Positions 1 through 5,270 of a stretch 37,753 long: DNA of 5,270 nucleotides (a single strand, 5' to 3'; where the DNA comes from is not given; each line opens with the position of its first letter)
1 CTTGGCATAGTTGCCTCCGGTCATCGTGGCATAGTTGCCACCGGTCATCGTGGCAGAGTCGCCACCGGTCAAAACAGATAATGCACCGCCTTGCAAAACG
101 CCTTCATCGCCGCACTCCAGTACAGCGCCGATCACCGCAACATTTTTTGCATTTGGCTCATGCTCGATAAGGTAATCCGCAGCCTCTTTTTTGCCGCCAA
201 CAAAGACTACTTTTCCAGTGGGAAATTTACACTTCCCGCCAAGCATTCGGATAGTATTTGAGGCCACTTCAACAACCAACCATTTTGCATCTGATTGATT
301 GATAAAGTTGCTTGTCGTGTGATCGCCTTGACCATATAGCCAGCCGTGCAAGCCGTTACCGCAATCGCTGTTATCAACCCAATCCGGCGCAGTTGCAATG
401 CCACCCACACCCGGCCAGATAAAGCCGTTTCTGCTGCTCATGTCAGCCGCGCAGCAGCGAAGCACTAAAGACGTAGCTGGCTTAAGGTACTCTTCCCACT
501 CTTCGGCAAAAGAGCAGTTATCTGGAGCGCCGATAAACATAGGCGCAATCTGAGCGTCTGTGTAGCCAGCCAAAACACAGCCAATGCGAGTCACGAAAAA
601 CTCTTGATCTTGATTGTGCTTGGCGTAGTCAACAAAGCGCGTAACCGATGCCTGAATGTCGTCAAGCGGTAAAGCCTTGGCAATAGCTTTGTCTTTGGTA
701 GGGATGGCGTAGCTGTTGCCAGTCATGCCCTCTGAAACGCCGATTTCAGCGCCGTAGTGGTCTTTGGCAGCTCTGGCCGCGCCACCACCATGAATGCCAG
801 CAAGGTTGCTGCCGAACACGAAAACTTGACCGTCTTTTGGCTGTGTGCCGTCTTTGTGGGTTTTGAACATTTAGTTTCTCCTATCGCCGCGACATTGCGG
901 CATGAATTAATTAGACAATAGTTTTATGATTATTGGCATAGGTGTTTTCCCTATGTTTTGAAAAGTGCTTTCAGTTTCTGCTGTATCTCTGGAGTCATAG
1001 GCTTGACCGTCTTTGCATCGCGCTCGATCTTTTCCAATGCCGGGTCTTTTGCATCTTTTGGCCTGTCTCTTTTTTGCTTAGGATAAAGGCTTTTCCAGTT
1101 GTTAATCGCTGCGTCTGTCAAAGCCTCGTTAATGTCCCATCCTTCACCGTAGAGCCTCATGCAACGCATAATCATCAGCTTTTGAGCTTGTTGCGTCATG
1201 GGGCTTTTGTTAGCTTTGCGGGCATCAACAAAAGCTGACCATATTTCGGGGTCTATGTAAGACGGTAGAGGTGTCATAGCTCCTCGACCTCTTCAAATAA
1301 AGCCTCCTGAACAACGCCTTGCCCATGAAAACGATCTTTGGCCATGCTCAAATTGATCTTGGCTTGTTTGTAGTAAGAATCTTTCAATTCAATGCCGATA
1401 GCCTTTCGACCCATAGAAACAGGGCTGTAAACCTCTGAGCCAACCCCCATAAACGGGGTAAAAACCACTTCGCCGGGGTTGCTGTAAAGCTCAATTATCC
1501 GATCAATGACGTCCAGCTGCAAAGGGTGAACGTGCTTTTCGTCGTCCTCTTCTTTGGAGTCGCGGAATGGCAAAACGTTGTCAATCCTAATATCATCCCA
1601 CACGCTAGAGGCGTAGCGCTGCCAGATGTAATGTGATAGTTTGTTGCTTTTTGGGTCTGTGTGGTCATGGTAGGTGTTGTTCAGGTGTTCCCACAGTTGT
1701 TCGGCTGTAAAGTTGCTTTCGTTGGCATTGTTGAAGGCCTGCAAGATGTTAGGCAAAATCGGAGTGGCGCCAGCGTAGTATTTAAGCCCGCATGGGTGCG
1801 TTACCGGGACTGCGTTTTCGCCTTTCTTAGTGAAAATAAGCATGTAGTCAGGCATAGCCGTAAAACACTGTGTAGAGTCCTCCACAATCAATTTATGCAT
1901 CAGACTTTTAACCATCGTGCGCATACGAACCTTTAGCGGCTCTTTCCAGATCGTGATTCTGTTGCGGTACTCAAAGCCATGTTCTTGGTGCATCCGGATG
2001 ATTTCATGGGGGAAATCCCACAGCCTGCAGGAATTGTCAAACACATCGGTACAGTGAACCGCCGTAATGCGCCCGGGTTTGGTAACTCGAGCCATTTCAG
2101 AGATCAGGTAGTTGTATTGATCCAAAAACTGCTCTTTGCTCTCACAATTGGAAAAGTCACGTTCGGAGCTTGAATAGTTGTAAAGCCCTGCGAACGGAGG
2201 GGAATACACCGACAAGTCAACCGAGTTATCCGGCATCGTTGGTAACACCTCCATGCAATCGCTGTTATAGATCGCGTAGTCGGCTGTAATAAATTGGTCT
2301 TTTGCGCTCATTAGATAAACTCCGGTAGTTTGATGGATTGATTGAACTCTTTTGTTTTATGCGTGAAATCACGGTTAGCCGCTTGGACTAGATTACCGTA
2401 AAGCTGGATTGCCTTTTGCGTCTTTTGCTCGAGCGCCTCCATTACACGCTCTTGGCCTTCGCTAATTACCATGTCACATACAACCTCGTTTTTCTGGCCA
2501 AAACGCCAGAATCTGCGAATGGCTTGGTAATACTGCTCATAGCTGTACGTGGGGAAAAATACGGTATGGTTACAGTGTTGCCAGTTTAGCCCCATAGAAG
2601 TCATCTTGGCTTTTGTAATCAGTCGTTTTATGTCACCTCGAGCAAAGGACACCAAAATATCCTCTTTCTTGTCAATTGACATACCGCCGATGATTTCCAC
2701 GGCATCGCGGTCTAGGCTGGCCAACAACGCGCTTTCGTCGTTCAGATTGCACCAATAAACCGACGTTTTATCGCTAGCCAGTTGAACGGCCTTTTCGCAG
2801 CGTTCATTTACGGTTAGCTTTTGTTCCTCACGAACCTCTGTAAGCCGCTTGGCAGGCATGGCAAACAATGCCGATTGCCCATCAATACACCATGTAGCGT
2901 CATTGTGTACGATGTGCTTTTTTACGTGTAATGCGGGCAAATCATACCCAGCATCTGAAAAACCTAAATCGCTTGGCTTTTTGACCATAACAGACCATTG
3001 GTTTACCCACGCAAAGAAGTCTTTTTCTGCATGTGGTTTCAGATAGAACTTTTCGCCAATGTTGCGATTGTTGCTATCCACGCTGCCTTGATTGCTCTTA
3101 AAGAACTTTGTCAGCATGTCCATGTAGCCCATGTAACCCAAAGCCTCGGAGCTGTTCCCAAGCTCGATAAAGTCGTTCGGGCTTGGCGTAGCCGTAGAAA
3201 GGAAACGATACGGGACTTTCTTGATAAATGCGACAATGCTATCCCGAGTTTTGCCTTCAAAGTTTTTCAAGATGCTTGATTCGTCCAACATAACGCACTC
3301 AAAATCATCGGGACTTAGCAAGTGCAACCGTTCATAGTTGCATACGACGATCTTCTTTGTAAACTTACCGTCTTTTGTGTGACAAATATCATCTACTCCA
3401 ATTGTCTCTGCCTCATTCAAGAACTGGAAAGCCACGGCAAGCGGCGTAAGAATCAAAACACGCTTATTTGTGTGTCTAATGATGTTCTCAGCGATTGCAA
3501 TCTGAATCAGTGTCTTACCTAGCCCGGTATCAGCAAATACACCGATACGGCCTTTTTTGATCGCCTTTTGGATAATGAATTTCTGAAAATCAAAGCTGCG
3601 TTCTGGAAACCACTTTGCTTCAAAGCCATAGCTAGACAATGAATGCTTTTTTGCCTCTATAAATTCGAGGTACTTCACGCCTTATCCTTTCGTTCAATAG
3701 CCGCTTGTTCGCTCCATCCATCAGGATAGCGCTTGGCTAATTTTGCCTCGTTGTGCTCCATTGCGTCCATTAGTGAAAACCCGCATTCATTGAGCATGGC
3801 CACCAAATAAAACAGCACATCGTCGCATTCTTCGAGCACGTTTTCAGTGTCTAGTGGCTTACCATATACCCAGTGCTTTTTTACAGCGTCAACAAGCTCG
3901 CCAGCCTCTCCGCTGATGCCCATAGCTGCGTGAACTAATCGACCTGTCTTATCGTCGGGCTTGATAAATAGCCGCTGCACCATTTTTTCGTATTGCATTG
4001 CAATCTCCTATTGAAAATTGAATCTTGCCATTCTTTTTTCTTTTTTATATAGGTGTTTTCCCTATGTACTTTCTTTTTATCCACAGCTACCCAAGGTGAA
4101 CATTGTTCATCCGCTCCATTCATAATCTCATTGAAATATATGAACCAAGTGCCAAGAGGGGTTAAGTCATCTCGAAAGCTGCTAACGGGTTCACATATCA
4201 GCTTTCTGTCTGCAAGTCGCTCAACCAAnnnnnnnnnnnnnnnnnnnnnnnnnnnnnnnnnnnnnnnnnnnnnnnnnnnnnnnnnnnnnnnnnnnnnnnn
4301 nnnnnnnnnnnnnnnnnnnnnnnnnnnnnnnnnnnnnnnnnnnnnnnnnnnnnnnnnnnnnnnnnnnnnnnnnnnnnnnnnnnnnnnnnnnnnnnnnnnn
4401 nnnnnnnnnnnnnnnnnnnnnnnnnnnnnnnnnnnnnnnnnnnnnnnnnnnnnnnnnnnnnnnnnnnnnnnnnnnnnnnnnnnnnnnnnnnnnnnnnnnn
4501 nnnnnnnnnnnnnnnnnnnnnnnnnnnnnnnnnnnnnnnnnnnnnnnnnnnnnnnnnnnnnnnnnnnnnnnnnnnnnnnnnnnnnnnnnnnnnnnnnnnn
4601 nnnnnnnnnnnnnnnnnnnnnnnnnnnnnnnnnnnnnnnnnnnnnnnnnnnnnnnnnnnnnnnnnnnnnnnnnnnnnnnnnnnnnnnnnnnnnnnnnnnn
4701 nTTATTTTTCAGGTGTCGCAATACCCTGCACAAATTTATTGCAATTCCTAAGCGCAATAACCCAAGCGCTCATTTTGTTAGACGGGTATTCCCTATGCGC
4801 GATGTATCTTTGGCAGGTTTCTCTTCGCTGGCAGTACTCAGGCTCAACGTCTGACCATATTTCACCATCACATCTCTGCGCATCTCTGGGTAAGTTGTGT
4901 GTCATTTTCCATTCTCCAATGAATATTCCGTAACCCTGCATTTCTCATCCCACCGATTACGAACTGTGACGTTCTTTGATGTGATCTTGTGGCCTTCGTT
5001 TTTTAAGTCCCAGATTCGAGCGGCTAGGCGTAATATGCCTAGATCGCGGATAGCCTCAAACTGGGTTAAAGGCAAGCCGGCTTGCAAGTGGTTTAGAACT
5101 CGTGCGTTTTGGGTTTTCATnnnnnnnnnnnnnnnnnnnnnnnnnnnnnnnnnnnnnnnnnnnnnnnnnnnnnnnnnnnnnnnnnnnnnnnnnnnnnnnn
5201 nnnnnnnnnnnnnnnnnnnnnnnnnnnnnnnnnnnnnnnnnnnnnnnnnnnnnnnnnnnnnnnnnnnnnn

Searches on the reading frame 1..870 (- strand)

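Call 8: search_protein_families(library=phrogs, proteins=[window:1-870:-])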
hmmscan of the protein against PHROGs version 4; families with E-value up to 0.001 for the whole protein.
window:1-870:- (290 aa): 2 families
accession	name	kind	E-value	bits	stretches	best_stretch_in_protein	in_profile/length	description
phrog_18079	-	unknown function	2.1e-58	198.6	1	131-287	17-174/251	-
phrog_2072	-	unknown function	3.1e-48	164.2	1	5-134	11-138/143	-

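Call 68: search_protein_families(library=pfam, proteins=[window:1-870:-], max_evalue=0.01)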
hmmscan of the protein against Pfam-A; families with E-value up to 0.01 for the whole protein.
window:1-870:- (290 aa): 1 family
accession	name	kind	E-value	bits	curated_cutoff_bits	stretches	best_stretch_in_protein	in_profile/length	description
PF24703.2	DUF7666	-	5.2e-09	36.9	27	1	135-224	2-84/95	Domain of unknown function (DUF7666)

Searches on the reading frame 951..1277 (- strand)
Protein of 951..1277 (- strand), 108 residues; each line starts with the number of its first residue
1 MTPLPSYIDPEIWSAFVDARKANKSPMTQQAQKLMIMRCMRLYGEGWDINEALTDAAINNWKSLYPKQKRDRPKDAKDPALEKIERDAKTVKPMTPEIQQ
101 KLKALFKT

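Call 9: search_protein_families(library=phrogs, proteins=[window:951-1277:-])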
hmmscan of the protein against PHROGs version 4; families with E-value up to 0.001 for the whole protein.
window:951-1277:- (108 aa): 3 families
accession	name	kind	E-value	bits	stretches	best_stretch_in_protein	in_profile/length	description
phrog_678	-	DNA, RNA and nucleotide metabolism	3.7e-11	44.2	1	3-71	218-286/346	replication initiation O-like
phrog_18589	-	unknown function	3e-08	34.8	1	3-77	35-111/156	-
phrog_6451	-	DNA, RNA and nucleotide metabolism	0.00032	21.5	1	4-96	176-265/272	primosomal protein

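Call 19: search_protein_families(library=pfam, proteins=[window:951-1277:-], max_evalue=0.01)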
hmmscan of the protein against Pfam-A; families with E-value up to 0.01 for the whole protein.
window:951-1277:- (108 aa): 0 families

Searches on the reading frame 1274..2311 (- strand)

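Call 8: search_protein_families(library=phrogs, proteins=[window:1274-2311:-])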
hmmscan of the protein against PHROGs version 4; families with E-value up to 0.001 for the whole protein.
window:1274-2311:- (345 aa): 11 families
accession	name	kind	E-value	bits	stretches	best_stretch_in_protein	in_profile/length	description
phrog_67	-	other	3.9e-39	136.3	1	12-328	124-350/743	DNA methyltransferase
phrog_16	-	DNA, RNA and nucleotide metabolism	3.4e-27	96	1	66-325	663-913/986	DNA helicase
phrog_498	-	other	2.1e-21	77.1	2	16-135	459-577/633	DNA methyltransferase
phrog_6025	-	other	3.6e-13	50.6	1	4-138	4-124/192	DNA methyltransferase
phrog_12517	-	unknown function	1.8e-12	48.1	1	16-123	164-270/316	-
phrog_18293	-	other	3.1e-12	47.5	1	244-322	32-108/119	methyltransferase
phrog_6952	-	other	8.4e-10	39.8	1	258-318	112-172/181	DNA methyltransferase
phrog_3008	-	other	1e-09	39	1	260-321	152-211/244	DNA methyltransferase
phrog_12862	-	unknown function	0.00012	23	1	11-44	2-35/149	-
phrog_8769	-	other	0.00024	21.9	1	274-315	6-47/71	methyltransferase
phrog_18146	-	other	0.00029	20.8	0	267-312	56-102/452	DNA methyltransferase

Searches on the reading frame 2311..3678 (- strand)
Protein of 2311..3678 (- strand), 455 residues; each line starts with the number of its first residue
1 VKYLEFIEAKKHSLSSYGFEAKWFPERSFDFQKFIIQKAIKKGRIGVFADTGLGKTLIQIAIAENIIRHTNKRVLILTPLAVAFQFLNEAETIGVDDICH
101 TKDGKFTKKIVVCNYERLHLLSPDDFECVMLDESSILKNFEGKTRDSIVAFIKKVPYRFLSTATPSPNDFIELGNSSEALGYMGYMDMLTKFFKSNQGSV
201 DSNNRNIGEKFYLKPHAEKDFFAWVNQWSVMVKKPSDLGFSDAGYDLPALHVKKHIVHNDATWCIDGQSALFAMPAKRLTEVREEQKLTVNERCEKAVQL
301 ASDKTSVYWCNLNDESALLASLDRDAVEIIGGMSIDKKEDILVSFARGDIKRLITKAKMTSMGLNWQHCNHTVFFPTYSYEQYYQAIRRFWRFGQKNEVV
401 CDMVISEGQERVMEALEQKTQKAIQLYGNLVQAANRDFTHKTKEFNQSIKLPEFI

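Call 8: search_protein_families(library=phrogs, proteins=[window:2311-3678:-])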
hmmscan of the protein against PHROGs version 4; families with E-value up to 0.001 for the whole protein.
window:2311-3678:- (455 aa): 4 families
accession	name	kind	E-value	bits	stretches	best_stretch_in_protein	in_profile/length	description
phrog_62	-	DNA, RNA and nucleotide metabolism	6.8e-50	170.7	1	29-422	698-1128/1881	DNA helicase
phrog_16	-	DNA, RNA and nucleotide metabolism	6.7e-30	105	1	29-409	281-604/986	DNA helicase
phrog_11354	-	unknown function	1.5e-09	38.6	1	343-426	17-104/116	-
phrog_16259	-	DNA, RNA and nucleotide metabolism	9.9e-07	29.3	1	17-90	108-180/330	DNA helicase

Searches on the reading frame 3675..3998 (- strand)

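Call 8: search_protein_families(library=phrogs, proteins=[window:3675-3998:-])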
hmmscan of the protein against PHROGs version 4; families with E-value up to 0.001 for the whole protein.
window:3675-3998:- (107 aa): 4 families
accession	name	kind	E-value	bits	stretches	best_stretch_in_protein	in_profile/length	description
phrog_229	-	other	3.3e-36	126.5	1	2-107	252-362/533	MazG-like pyrophosphatase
phrog_37613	-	other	9.7e-15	55.5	1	16-104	288-377/394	MazG-like pyrophosphatase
phrog_22758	-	other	1e-09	39.4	1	18-104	127-217/221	MazG-like pyrophosphatase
phrog_16522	-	other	3e-05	24.4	1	31-93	88-150/296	MazG-like pyrophosphatase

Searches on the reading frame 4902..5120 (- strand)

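Call 19: search_protein_families(library=pfam, proteins=[window:4902-5120:-], max_evalue=0.01)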
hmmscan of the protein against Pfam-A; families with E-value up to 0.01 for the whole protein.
window:4902-5120:- (72 aa): 1 family
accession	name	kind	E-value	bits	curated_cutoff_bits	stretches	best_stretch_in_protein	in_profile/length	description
PF14090.12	HTH_39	-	2.9e-17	62.7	21.3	1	3-70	1-69/70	Winged helix-turn-helix domain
